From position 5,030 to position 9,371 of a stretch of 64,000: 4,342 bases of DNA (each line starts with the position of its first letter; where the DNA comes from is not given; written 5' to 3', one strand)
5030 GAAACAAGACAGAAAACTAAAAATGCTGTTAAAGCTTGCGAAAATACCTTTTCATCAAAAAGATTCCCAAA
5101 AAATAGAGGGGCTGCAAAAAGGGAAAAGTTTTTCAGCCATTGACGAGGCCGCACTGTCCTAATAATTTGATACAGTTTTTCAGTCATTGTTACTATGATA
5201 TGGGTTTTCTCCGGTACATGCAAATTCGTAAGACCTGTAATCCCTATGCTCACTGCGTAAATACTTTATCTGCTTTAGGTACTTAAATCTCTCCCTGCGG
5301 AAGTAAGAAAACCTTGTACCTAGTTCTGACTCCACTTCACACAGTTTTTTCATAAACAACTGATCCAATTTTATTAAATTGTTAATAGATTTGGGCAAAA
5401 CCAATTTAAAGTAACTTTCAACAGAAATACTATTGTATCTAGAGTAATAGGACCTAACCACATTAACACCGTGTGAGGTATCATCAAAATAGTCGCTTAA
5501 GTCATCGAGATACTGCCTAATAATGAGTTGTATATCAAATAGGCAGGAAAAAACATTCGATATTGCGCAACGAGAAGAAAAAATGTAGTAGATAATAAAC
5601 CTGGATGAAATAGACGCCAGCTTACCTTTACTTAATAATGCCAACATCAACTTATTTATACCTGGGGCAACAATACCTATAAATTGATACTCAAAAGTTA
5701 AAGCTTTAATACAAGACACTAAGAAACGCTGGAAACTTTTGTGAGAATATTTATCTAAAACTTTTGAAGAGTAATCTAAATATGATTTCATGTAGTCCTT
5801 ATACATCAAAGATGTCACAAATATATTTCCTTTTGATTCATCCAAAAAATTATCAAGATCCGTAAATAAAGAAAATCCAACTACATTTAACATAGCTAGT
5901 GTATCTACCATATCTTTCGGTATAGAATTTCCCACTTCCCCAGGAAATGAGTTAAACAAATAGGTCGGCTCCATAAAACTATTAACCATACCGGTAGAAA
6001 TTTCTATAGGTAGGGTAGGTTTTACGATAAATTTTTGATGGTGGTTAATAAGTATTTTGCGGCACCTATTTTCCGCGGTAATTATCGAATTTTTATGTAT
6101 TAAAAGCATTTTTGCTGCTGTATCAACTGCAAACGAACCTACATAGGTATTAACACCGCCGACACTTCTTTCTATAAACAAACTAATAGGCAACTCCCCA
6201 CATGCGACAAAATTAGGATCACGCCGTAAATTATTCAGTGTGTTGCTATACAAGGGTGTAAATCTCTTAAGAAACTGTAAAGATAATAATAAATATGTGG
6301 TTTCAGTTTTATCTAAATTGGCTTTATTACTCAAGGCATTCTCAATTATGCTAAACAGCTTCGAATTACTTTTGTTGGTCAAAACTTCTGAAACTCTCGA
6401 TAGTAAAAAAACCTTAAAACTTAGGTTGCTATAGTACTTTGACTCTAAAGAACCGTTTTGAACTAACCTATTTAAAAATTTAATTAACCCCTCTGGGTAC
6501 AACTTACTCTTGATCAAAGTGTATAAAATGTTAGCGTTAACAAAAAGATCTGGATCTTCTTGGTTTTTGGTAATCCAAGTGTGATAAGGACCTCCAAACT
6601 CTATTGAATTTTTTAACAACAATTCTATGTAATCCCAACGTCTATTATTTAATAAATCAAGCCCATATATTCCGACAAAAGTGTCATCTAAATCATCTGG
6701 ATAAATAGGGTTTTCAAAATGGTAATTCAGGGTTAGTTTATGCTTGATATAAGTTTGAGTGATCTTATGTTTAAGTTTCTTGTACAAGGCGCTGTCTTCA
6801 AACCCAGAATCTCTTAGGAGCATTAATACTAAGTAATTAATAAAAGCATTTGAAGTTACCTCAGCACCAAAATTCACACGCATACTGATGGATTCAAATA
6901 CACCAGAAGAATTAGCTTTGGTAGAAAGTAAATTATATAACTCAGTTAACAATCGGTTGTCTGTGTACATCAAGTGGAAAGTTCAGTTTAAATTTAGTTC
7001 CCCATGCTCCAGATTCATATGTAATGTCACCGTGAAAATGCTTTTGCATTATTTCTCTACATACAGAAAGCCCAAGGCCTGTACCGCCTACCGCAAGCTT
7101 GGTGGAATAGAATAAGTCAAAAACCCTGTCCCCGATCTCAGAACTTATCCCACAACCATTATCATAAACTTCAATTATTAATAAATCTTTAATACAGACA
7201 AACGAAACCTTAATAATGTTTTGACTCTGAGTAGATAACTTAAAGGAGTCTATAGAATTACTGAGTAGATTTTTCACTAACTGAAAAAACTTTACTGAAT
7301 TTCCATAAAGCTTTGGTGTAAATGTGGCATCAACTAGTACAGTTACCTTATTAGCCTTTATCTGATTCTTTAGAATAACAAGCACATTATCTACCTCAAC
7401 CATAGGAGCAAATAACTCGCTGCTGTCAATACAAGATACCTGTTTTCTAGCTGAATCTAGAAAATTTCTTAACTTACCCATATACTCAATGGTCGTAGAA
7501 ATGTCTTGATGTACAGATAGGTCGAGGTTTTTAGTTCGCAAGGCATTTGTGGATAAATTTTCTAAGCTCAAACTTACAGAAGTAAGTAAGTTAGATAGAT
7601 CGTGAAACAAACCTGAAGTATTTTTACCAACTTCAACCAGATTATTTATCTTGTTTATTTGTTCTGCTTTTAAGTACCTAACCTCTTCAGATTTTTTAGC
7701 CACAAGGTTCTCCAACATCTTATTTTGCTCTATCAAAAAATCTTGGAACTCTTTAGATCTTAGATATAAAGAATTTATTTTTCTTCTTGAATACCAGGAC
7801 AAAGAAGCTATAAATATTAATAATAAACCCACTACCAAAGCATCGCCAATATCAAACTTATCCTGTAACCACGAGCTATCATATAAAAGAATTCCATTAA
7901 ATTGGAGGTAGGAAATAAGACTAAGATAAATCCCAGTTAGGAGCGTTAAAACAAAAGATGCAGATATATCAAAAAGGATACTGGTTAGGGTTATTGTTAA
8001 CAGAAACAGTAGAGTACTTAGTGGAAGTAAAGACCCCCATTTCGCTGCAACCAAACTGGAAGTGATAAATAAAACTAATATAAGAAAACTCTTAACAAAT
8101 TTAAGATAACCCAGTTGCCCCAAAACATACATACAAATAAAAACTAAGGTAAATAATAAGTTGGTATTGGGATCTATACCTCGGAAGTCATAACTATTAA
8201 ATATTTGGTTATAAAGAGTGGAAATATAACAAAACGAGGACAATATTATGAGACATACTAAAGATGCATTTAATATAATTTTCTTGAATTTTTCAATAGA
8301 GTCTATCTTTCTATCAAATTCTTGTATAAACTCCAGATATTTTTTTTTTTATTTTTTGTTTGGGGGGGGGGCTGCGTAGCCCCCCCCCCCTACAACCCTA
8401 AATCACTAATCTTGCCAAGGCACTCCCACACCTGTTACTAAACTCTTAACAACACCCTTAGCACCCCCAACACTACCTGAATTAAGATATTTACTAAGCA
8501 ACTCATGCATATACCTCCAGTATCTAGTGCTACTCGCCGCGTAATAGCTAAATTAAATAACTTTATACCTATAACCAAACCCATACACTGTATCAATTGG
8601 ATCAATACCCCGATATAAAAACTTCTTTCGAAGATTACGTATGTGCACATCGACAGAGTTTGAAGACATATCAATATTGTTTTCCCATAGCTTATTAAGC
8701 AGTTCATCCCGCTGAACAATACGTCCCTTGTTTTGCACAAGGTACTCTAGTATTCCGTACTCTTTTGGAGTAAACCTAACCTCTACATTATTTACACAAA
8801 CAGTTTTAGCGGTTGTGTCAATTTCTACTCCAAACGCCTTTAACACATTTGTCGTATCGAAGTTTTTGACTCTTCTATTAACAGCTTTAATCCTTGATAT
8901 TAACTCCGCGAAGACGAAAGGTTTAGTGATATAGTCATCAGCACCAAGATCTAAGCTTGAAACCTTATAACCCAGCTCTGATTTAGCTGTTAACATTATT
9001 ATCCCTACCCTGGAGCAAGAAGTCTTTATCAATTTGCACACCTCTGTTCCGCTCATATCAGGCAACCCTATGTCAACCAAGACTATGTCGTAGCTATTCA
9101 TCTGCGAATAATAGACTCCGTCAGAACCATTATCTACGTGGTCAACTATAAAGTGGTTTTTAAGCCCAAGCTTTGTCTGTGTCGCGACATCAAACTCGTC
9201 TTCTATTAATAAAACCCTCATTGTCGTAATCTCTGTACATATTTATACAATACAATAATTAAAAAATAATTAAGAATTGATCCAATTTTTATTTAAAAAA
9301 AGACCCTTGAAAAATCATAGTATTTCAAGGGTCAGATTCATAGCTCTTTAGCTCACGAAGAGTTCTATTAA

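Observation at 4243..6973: DxDDT-motif class II terpene-cyclase-like protein adjacent to a DPPRS-like UbiA prenyltransferase and a Wzy-like polymerase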

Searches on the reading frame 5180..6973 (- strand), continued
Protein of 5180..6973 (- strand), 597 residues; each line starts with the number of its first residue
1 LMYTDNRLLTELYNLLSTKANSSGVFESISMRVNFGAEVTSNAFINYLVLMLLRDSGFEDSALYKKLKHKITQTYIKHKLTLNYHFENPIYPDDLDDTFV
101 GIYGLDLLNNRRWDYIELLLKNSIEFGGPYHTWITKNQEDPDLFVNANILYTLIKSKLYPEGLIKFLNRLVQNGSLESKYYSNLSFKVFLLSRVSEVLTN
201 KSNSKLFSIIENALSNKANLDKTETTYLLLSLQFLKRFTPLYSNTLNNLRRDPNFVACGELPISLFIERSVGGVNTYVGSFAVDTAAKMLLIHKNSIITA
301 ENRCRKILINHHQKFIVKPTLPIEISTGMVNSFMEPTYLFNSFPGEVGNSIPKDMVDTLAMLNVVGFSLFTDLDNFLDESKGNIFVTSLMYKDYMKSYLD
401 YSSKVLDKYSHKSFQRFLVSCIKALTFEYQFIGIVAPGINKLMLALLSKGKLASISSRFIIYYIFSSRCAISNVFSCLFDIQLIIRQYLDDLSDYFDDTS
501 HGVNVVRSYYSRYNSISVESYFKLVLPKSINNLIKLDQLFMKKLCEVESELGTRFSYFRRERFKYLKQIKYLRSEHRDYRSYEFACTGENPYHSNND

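Call 75: find_homologous_proteins(query=A4, max_evalue=1e-20)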
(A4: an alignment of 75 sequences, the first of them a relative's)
Query A4 (75 sequences) (639 aa, profile of the alignment): 333 proteins with E <= 1e-20 among 8000 candidates; the best 120 are listed.
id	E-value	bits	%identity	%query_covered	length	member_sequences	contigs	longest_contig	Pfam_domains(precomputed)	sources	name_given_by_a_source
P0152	2.1e-267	907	33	98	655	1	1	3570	-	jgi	-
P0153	1.4e-266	904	33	97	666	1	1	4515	PF07678.21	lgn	-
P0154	1.7e-264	897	33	96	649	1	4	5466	-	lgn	-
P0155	1.2e-263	895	33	90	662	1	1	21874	-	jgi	-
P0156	4.1e-262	890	35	97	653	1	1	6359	PF07678.21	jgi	-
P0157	6.8e-262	889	33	96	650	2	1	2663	-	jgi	-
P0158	5.9e-261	886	34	95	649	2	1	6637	-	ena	-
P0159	1.1e-258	878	33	97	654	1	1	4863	-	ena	-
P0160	1.9e-258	877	34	98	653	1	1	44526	-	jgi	-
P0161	4.5e-258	876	33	95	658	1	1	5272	-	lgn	-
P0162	7.6e-258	875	33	96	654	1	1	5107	-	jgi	-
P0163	3.2e-257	873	34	96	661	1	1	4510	-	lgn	-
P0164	1.9e-256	871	32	98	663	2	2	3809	-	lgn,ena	-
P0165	1.1e-255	868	35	92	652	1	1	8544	-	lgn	-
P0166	7.4e-255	866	35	93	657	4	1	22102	-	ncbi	-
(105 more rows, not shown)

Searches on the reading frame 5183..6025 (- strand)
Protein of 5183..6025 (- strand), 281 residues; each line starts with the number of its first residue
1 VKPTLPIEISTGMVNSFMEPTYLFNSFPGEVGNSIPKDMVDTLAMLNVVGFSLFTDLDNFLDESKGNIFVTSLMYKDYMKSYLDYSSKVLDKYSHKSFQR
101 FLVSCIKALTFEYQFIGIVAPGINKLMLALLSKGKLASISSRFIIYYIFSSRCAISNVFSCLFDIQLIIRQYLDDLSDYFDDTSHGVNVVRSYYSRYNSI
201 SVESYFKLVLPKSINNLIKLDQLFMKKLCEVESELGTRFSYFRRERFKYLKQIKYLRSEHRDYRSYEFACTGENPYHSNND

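Call 42: predict_structure(alignment_id=A3)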
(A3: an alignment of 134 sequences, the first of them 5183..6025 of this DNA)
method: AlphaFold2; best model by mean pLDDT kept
length: 281 residues; sequences in the alignment: 134
mean_pLDDT: 73.3   pTM: 0.63
mean pLDDT of the five models: 73.3, 71.2, 68.8, 66.2, 65.8
residues with pLDDT >= 90: 32; 70-90: 141; 50-70: 82; < 50: 26
segments of 3 or more residues with pLDDT < 50: 1-4, 259-261, 263-274, 276-281
pLDDT, mean of each block of 10 residues (from residue 1): 56 80 89 90 89 86 81 90 93 90 86 73 62 65 83 83 81 75 58 61 67 70 71 69 65 55 45 42 42
secondary structure, 60 per line:
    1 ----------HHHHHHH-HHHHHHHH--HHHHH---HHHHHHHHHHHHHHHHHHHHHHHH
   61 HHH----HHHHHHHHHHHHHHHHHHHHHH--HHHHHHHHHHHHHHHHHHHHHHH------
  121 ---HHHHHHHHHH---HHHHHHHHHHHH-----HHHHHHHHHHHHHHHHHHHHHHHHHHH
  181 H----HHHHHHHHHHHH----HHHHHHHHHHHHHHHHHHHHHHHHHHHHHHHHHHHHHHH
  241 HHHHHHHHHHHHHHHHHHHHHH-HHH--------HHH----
elements in order: H11-17 H19-26 H29-33 H37-63 H68-89 H92-114 H124-133 H137-148 H154-181 H186-197 H202-262

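Call 44: fold_search(model_id=the predicted structure, library=pdb)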
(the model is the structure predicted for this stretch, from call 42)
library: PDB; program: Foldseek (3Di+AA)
matches with E <= 10: 238; with E <= 0.001: 0
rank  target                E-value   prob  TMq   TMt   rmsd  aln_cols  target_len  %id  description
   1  9b3t_B                2.9e-02  1.00  0.45  0.48   8.8       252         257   13  Octameric prenyltransferase domain of linkerless Fusicoccadiene synthase with C2 symmetry without associated cyclase d (released 2024-09-25)
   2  9e2i_C                3.5e-02  1.00  0.52  0.28   8.9       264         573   12  Variediene synthase with six cyclases (released 2025-05-21)
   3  8eax_B                5.6e-02  1.00  0.46  0.45   9.5       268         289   15  Octameric prenyltransferase domain of fusicoccadiene Synthase with C2 symmetry sans transiently associating cyclase do (released 2022-11-02)
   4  5ero_C                5.9e-02  1.00  0.46  0.43   9.5       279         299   14  Crystal structure of elongation domain of Phomopsis amygdali fusicoccadiene synthase complexed with cobalt ions and pa (released 2016-01-20)
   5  9e2j_C                8.6e-02  1.00  0.54  0.28   8.8       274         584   14  Variediene synthase with five cyclases (released 2025-05-21)
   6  8v0f_C                1.1e-01  0.99  0.49  0.46  10.1       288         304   15  Cryo-EM structure of the unliganded hexameric prenyltransferase in bifunctional copalyl diphosphate synthase from Peni (released 2024-01-17)
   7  6g31_A                1.3e-01  0.98  0.43  0.42  10.0       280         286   11  Crystal structure of human geranylgeranyl diphosphate synthase mutant D188Y bound to zoledronate (released 2018-10-17)
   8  7jth_B                1.5e-01  0.99  0.46  0.45   9.6       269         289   14  Cryo-EM structure of unliganded octameric prenyltransferase domain of Phomopsis amygdali fusicoccadiene synthase (released 2021-04-28)
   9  9b3t_H                1.6e-01  0.98  0.43  0.46   8.8       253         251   14  Octameric prenyltransferase domain of linkerless Fusicoccadiene synthase with C2 symmetry without associated cyclase d (released 2024-09-25)
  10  6g31_F                2.5e-01  0.92  0.40  0.40   9.5       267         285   13  Crystal structure of human geranylgeranyl diphosphate synthase mutant D188Y bound to zoledronate (released 2018-10-17)
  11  4wk5                  2.7e-01  0.96  0.42  0.46  11.0       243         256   13  Crystal structure of a Isoprenoid Synthase family member from Thermotoga neapolitana DSM 4359, target EFI-509458 (released 2014-11-19)
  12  9b3t_D                2.9e-01  0.94  0.42  0.46   9.0       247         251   14  Octameric prenyltransferase domain of linkerless Fusicoccadiene synthase with C2 symmetry without associated cyclase d (released 2024-09-25)
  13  3apz_B                3.2e-01  0.98  0.41  0.39   4.9       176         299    9  Apo form of Arabidopsis medium/long-chain length prenyl pyrophosphate synthase (released 2011-01-19)
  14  2q80_D                3.5e-01  0.92  0.42  0.41   9.5       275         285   13  Crystal structure of human geranylgeranyl pyrophosphate synthase bound to GGPP (released 2007-06-19)
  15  2q80_B                3.6e-01  0.94  0.34  0.34   8.9       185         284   14  Crystal structure of human geranylgeranyl pyrophosphate synthase bound to GGPP (released 2007-06-19)
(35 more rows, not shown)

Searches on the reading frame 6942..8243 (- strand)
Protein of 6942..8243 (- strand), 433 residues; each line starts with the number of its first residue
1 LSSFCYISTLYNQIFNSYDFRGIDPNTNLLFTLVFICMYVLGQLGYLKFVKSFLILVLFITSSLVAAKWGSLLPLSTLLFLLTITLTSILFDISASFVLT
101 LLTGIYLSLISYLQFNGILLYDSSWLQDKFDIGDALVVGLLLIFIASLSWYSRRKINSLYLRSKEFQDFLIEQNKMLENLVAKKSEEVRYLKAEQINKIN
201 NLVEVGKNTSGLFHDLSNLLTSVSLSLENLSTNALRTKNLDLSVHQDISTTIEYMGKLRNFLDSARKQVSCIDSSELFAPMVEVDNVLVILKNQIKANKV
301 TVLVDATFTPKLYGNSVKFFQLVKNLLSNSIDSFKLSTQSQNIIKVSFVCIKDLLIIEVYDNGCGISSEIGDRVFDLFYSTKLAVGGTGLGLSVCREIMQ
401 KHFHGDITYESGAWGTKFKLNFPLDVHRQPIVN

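Call 3: search_protein_families(library=pfam, proteins=[window:6942-8243:-], max_evalue=0.1)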
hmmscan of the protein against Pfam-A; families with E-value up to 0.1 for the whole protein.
window:6942-8243:- (433 aa): 2 families
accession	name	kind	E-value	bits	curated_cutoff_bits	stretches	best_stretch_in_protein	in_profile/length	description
PF02518.31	HATPase_c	-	1.1e-20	74.6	26.4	1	315-425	2-110/111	Histidine kinase-, DNA gyrase B-, and HSP90-like ATPase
PF22604.1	TetR_HI_0893_C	-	0.014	16.3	27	1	177-247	30-98/112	Tetracyclin repressor-like HI_0893, C-terminal domain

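Call 60: search_protein_families(library=ncbifam, proteins=[window:6942-8243:-], max_evalue=0.001)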
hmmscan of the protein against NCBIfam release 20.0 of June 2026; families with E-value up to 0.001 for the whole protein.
window:6942-8243:- (433 aa): 61 families (the best 25 are shown)
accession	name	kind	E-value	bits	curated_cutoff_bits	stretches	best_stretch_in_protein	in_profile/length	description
NF047497.1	HK_LIC_12097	equivalog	3.7e-24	85.1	500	1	169-424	113-366/367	LIC_12097 family sensor histidine kinase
NF008468.0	PRK11360.1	equivalog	7e-22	77.5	646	1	191-426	382-610/616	two-component system sensor histidine kinase AtoS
NF046044.1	PnpS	equivalog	1.3e-18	67.2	400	1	284-423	251-390/390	two-component system histidine kinase PnpS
NF052574.1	HisKinEspCMyxo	equivalog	3.7e-17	61.8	1200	1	202-412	414-624/785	serine histidine kinase EspC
NF047466.1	hybrid_RR_LvrB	exception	7.2e-17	61.6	500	1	179-423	126-375/377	hybrid histidine kinase/response regulator LvrB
TIGR02916.1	PEP_his_kin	equivalog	1.2e-15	57.2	300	1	193-423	463-679/679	XrtA/PEP-CTERM system histidine kinase PrsK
TIGR02966.1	phoR_proteo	equivalog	1.4e-15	57.1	334.2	1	171-422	79-333/333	phosphate regulon sensor histidine kinase PhoR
NF033092.0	HK_WalK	equivalog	7.5e-15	54.5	725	1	214-423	381-593/594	cell wall metabolism sensor histidine kinase WalK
NF008312.0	PRK11100.1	equivalog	8.2e-15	54.6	356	1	134-423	188-473/477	two-component system sensor histidine kinase CreC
TIGR02956.1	TMAO_torS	equivalog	1.3e-14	53.3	676.5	1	284-426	543-684/967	TMAO reductase system sensor histidine kinase/response regulator TorS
NF046026.1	HisKinCckACaul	equivalog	1.4e-14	53.1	1000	1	350-427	458-535/678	cell cycle histidine kinase CckA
NF006800.0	PRK09303.1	equivalog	1.6e-14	53.6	342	1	178-424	124-377/383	histidine kinase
NF038348.1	T2SS_HK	subfamily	1.6e-14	53.2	450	1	284-423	438-572/574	histidine kinase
NF007793.0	PRK10490.1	equivalog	1.6e-14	52.9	1123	1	172-425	626-883/895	two-component system sensor histidine kinase KdpD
NF011874.0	PRK15347.1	equivalog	2.1e-14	52.6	852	1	213-430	406-620/921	two component system sensor kinase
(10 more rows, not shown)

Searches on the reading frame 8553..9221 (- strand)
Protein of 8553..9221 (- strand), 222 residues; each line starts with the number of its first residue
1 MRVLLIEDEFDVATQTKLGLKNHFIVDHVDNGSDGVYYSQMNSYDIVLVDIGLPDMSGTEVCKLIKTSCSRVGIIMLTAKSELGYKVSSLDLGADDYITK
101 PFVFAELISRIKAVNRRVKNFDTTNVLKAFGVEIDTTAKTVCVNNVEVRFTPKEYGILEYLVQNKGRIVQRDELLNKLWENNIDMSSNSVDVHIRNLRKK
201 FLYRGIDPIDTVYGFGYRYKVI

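Call 3: search_protein_families(library=pfam, proteins=[window:8553-9221:-], max_evalue=0.1)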
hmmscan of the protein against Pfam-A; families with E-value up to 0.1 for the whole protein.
window:8553-9221:- (222 aa): 5 families
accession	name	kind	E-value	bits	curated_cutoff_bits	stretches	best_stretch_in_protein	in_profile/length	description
PF00072.30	Response_reg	-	8.9e-24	84.2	30.2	1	3-112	1-111/111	Response regulator receiver domain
PF00486.34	Trans_reg_C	-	2.5e-23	82.4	26.2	1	147-218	3-76/77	Transcriptional regulatory protein, C terminal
PF21695.3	GlnR_1st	-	0.0095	16.3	27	1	38-112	36-108/111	Transcription regulator GlnR, N-terminal domain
PF16488.10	ArgoL2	-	0.06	14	33.3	0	115-141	9-35/47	Argonaute linker 2 domain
PF00196.25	GerE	-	0.089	12.9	23.5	0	183-201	27-45/57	Bacterial regulatory proteins, luxR family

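Call 60: search_protein_families(library=ncbifam, proteins=[window:8553-9221:-], max_evalue=0.001)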
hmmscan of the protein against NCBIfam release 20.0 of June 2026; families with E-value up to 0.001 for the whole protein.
window:8553-9221:- (222 aa): 94 families (the best 25 are shown)
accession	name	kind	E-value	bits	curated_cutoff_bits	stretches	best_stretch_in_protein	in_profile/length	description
NF041734.1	resp_reg_RppA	equivalog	5e-55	186.3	250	1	1-220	1-228/229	two-component system response regulator RppA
TIGR02154.1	PhoB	equivalog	2.7e-50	170.8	296.2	1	2-219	4-225/226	phosphate regulon transcriptional regulator PhoB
NF045991.1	RespRegCtrARhodob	equivalog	4.2e-48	164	350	1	1-218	1-220/224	response regulator transcription factor CtrA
TIGR01387.1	cztR_silR_copR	subfamily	1.1e-47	162.5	279.2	1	3-217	1-216/218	heavy metal response regulator transcription factor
NF053854.1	RespRegPhoBBctds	equivalog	4.8e-47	160.2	270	1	3-219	1-224/225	two-component system response regulator PhoB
NF008296.0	PRK11083.1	equivalog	1.5e-45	155.4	273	1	2-220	5-226/228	two-component system response regulator CreB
NF007928.2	PRK10643.1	equivalog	7.8e-45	153.1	330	1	1-218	1-215/216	two-component system response regulator PmrA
NF033117.2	vanR_ACDEGLN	exception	5.7e-44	150.4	350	1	3-218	1-224/226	VanR-ABDEGLN family response regulator transcription factor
NF040689.1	MtrAB_MtrA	equivalog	6.2e-42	143.4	300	1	3-218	1-217/219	MtrAB system response regulator MtrA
NF007346.1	PRK09836.1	equivalog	2e-41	142.2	420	1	1-220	1-222/227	copper/silver response regulator transcription factor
NF045944.1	ResRegRpaBCyano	equivalog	7.6e-41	140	330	1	16-219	15-227/229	response regulator transcription factor RpaB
NF041733.1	resp_reg_CseB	equivalog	1.6e-40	138.9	350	1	2-220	2-227/228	two-component system response regulator CseB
NF008567.0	PRK11517.1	equivalog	6.1e-40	137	353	1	1-220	1-219/223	response regulator transcription factor HprR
NF007663.1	PRK10336.1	equivalog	1.8e-39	135.8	345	1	1-218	1-215/219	quorum sensing response regulator transcription factor QseB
NF008078.0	PRK10816.1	equivalog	2.7e-39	135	336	1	1-221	1-222/223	two-component system response regulator PhoP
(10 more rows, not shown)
